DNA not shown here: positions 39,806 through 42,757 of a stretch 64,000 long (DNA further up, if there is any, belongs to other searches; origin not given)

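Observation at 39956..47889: Four tandem copies of a two-gene cassette (unassigned 6-Cys secreted mini-protein + GLPGLI-family protein) ending in a plug/beta-barrel OMP gene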

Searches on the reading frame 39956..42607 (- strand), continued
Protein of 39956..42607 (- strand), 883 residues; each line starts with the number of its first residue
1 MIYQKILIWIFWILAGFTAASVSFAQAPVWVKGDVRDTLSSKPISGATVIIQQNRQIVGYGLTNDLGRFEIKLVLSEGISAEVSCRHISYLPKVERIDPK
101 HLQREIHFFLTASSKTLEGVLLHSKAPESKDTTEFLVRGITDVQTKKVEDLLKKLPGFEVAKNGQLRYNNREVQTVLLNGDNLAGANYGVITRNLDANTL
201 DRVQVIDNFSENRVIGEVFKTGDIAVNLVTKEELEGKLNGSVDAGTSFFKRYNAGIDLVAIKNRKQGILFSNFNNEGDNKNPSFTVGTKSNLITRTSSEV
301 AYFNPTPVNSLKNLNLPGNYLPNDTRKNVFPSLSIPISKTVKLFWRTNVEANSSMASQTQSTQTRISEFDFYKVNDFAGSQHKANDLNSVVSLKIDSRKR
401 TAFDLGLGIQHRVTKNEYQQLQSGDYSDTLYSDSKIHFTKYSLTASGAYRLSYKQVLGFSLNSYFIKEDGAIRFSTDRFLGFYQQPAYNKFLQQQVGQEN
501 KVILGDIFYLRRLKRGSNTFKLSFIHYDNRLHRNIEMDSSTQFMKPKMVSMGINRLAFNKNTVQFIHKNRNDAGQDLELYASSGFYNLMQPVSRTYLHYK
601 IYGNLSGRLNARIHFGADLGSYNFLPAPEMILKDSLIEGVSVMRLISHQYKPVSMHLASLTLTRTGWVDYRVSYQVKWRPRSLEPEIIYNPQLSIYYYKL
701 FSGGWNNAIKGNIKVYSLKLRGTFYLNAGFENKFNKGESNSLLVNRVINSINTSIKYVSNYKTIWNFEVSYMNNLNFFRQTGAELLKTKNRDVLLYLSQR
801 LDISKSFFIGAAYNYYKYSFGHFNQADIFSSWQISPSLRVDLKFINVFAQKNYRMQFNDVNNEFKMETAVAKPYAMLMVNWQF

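Call 68: search_solved_structures(query=A9, max_evalue=1, show_alignments=1)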
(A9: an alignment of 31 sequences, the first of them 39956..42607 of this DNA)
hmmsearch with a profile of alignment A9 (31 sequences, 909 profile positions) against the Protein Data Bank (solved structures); distinct sequences matched with E-value up to 1: 12.
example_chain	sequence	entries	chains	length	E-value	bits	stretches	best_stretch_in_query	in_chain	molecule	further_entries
5t3r_D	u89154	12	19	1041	1.7e-10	43.4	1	3-123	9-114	SusC homolog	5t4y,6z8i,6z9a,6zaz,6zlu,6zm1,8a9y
9hfj_A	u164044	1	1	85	1.4e-06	30.5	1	20-98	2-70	SusC homolog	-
6ytc_A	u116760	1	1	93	3.1e-06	29.3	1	26-122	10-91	TonB-dependent receptor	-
9c7v_B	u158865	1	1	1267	0.0081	18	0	24-92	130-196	BOS complex subunit NOMO2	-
8the_A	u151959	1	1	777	0.07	14.9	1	558-699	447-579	Heme/hemoglobin uptake outer membrane receptor PhuR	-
5g5d_B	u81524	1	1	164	0.078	14.8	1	56-90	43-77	CELLULOSOMAL-SCAFFOLDING PROTEIN A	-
2b59_B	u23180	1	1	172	0.085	14.7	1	56-90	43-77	Cellulosomal scaffolding protein A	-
3kcp_A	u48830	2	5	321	0.24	13.2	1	56-90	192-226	Cellulosomal-scaffolding protein A | Cellulosome anchoring protein cohesin region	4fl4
4wi0_B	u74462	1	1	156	0.37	12.5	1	56-90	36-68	Cellulosomal scaffoldin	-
4u3s_B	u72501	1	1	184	0.49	12.1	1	56-90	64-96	Cellulosomal scaffoldin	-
5k39_B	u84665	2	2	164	0.75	11.5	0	57-99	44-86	Dockerin module from a protein of unknown function | Ig domain protein group 2 domain protein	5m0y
9e7m_Ta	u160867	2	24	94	0.91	11.2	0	24-73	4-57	Tail fiber protein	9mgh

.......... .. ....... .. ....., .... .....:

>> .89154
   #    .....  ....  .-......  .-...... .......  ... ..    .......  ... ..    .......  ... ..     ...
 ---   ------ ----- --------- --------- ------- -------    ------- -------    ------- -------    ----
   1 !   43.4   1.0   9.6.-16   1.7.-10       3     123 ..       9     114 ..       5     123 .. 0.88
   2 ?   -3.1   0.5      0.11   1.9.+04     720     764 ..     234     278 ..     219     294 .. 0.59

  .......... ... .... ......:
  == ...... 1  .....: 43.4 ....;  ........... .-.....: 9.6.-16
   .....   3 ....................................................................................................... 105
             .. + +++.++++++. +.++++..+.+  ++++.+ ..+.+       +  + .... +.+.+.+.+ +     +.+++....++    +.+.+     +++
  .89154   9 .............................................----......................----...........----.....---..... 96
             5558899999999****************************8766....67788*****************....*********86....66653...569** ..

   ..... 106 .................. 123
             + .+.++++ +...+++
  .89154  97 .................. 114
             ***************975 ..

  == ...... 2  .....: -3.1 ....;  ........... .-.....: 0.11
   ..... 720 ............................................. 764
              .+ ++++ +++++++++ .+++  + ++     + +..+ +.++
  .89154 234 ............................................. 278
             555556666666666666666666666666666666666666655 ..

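Call 69: search_protein_families(library=pfam, alignment_id=A9, max_evalue=0.01)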
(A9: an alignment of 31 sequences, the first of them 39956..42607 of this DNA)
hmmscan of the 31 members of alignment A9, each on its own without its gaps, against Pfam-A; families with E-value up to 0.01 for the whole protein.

A. member 1, window:39956-42607:- (883 aa): 2 families
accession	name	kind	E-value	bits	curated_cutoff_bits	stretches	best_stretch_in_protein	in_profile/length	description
PF13715.12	CarbopepD_reg_2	-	1e-06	29.1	32.2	1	31-120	1-86/88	CarboxypepD_reg-like domain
PF13620.12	CarboxypepD_reg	-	1.3e-05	25.9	32.3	1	31-94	2-63/82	Carboxypeptidase regulatory-like domain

B. families by the number of members that match (of 31 scanned): 16 families
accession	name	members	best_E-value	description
PF13715.12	CarbopepD_reg_2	30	6.7e-11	CarboxypepD_reg-like domain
PF13620.12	CarboxypepD_reg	28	7.5e-13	Carboxypeptidase regulatory-like domain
PF14905.12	OMP_b-brl_3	16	8.6e-41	Outer membrane protein beta-barrel family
PF23193.1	NOMO_3rd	6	0.0002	NOMO third transthyretin-like domain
PF17802.7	SpaA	5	2.7e-05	Prealbumin-like fold domain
PF17210.9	SdrD_B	4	0.00025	SdrD B-like domain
PF07715.20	Plug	3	0.00026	TonB-dependent Receptor Plug Domain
PF15641.12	Tox-MPTase5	3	0.00087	Metallopeptidase toxin 5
PF08308.17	PEGA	2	0.00095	PEGA domain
PF02369.22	Big_1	2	0.001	Bacterial Ig-like domain (group 1)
PF00593.30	TonB_dep_Rec_b-barrel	1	1.6e-09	TonB dependent receptor-like, beta-barrel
PF09430.16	EMC7_beta-sandw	1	0.0006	ER membrane protein complex subunit 7, beta-sandwich domain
PF22898.2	NOMO1-like_1st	1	0.0012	BOS complex subunit NOMO1-like, first beta sandwich domain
PF25020.1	TTR_TEN1-4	1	0.0025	Teneurin TTR-like domain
PF16069.10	DUF4811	1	0.0049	Domain of unknown function (DUF4811)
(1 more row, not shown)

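Call 83: find_encoding_contigs(protein=P0152, flank=5000, max_places=1)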
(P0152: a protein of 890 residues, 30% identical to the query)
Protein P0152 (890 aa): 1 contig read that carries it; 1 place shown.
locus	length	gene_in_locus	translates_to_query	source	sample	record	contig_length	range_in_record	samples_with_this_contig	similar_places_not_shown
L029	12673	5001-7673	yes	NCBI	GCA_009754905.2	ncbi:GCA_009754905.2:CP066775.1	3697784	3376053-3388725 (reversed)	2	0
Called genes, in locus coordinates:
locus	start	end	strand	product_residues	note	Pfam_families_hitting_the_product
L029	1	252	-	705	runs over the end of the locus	PF02897:Peptidase_S9_N, PF00326:Peptidase_S9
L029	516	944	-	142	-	PF08327:AHSA1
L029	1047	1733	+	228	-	PF00702:Hydrolase, PF13419:HAD_2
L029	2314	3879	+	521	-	PF04389:Peptidase_M28, PF01546:Peptidase_M20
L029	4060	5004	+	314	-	PF09697:Porph_ging (weak)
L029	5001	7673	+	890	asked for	PF13620:CarboxypepD_reg, PF13715:CarbopepD_reg_2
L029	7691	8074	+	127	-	PF10990:DUF2809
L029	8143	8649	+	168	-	-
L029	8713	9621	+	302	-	-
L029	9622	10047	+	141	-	PF17648:Luciferase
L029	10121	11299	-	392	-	PF07470:Glyco_hydro_88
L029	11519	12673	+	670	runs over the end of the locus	PF00456:Transketolase_N, PF02779:Transket_pyr, PF02780:Transketolase_C, PF22613:Transketolase_C_1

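Call 91: search_protein_families(library=padloc, proteins=[window:39956-42607:-], max_evalue=0.01)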
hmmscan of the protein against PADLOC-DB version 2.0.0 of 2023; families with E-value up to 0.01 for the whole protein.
window:39956-42607:- (883 aa): 0 families
